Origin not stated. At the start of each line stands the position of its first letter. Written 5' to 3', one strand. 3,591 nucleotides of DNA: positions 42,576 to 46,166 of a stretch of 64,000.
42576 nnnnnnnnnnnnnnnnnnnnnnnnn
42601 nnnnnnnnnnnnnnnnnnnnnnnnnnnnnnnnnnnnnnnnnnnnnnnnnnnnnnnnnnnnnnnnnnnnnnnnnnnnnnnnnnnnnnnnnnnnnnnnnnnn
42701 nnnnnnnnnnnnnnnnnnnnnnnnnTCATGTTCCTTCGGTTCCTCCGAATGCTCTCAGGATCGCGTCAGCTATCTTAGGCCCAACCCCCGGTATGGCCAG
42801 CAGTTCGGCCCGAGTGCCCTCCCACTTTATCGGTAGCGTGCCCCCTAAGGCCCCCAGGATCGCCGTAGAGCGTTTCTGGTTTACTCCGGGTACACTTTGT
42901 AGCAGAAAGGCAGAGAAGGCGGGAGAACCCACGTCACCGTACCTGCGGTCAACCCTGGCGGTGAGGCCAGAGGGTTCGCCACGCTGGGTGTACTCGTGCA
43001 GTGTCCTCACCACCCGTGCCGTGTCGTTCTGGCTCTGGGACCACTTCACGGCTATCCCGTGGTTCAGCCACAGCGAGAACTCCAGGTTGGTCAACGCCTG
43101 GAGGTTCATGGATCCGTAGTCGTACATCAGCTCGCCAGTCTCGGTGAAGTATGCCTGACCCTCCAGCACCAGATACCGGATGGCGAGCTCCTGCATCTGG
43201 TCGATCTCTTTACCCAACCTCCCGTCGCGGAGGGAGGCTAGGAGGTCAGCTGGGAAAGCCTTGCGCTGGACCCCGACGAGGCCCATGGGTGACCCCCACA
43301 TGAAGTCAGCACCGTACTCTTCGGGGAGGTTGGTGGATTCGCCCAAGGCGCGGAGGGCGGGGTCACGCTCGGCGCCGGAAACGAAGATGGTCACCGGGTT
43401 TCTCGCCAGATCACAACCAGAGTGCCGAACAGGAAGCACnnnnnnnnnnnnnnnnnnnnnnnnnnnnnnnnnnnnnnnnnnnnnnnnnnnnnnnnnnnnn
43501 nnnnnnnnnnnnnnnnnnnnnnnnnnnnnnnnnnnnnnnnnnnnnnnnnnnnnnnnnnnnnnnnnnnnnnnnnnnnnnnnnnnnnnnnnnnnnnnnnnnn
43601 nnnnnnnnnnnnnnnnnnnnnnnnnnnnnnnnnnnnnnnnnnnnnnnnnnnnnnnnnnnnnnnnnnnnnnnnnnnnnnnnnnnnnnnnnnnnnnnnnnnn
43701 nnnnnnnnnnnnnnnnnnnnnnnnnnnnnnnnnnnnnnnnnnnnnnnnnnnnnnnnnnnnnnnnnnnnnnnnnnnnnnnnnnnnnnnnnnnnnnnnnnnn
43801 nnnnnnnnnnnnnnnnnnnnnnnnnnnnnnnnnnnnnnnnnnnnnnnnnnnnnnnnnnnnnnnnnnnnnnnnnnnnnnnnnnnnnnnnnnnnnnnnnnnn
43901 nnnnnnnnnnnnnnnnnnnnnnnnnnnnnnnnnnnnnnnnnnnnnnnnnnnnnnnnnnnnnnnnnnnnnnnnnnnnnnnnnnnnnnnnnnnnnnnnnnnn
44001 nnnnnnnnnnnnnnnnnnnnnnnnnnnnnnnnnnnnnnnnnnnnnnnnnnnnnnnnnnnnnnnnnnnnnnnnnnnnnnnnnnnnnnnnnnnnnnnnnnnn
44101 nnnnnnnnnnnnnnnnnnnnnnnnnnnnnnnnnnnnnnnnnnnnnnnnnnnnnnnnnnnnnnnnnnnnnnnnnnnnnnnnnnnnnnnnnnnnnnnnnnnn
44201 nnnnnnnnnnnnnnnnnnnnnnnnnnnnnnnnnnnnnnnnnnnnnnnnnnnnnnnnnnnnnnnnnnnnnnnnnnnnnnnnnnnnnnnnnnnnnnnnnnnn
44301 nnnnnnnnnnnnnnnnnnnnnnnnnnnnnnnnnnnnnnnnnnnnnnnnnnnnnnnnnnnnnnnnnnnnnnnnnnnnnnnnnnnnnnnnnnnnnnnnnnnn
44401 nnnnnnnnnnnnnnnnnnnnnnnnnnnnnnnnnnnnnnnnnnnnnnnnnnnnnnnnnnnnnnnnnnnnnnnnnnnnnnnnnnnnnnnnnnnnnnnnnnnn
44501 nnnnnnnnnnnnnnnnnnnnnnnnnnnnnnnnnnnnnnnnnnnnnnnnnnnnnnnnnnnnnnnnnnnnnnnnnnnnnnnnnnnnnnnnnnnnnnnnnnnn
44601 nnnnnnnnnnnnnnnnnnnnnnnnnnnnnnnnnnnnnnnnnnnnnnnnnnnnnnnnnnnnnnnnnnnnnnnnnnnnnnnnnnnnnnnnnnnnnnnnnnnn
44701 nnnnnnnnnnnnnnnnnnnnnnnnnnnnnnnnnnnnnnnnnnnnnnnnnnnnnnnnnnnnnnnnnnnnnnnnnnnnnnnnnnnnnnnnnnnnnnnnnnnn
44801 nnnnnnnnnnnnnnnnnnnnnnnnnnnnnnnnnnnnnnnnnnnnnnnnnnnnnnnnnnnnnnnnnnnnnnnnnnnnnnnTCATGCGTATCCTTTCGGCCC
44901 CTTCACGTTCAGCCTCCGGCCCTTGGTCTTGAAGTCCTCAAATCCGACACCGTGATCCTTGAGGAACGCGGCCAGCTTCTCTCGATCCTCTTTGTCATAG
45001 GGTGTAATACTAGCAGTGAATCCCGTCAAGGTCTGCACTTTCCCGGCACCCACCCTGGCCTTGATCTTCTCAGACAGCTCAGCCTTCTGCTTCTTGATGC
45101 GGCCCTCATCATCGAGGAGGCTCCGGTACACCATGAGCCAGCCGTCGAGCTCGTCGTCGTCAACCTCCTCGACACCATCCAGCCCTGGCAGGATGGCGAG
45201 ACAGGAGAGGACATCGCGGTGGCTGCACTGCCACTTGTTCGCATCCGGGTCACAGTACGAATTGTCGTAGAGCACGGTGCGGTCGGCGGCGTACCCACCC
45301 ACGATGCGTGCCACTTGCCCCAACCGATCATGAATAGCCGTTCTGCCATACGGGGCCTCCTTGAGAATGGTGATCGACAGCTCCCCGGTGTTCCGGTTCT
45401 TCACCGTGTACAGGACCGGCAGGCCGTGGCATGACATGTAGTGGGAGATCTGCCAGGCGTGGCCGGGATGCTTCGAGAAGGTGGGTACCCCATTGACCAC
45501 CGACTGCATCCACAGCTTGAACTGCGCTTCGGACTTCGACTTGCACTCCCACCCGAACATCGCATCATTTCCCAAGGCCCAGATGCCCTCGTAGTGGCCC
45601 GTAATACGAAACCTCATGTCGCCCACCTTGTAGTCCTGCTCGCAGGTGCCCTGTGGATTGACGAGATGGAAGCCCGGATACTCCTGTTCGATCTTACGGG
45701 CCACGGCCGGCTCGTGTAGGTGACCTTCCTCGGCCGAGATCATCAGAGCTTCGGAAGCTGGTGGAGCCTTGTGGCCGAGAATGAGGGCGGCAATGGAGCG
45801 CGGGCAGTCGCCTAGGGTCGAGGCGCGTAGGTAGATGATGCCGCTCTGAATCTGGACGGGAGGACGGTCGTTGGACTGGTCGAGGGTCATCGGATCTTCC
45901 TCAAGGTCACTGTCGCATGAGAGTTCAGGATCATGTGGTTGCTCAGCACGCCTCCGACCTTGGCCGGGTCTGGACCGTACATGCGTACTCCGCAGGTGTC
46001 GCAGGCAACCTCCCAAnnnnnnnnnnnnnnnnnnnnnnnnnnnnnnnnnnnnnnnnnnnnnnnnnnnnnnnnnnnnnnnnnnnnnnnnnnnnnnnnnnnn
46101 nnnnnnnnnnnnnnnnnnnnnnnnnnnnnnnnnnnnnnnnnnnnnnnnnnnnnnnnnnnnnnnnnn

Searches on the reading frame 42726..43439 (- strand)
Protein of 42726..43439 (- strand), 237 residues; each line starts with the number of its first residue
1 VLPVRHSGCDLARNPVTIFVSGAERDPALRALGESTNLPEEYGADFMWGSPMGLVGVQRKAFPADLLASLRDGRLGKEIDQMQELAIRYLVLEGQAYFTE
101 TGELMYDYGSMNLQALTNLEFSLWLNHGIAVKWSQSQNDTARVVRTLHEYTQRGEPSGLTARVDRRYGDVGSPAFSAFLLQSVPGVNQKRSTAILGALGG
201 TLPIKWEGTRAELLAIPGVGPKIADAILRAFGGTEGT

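Call 12: search_protein_families(library=pfam, proteins=[window:42726-43439:-], max_evalue=0.001)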
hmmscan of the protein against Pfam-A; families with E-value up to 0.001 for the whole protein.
window:42726-43439:- (237 aa): 3 families
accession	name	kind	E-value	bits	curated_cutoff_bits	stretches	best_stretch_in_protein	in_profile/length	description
PF02732.21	ERCC4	-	1e-07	32.4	24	1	45-145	31-138/140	ERCC4 domain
PF00633.29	HHH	-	1.1e-07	31.8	24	1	209-229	9-29/30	Helix-hairpin-helix motif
PF14520.12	HHH_5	-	6.1e-07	30.3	27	1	179-230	3-54/57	Helix-hairpin-helix domain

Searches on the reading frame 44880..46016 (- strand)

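Call 3: search_protein_families(library=pfam, proteins=[window:44880-46016:-], max_evalue=0.01)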
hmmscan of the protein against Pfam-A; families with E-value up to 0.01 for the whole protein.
window:44880-46016:- (378 aa): 0 families

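Call 4: search_protein_families(library=phrogs, proteins=[window:44880-46016:-], max_evalue=0.001)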
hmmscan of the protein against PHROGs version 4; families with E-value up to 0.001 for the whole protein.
window:44880-46016:- (378 aa): 2 families
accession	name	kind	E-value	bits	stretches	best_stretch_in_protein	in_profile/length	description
phrog_1990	-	DNA, RNA and nucleotide metabolism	2.2e-11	44.7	1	62-235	37-207/290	Cas4-domain exonuclease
phrog_434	-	DNA, RNA and nucleotide metabolism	8.6e-10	39.4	0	95-203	106-200/372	RecE-like recombination exonuclease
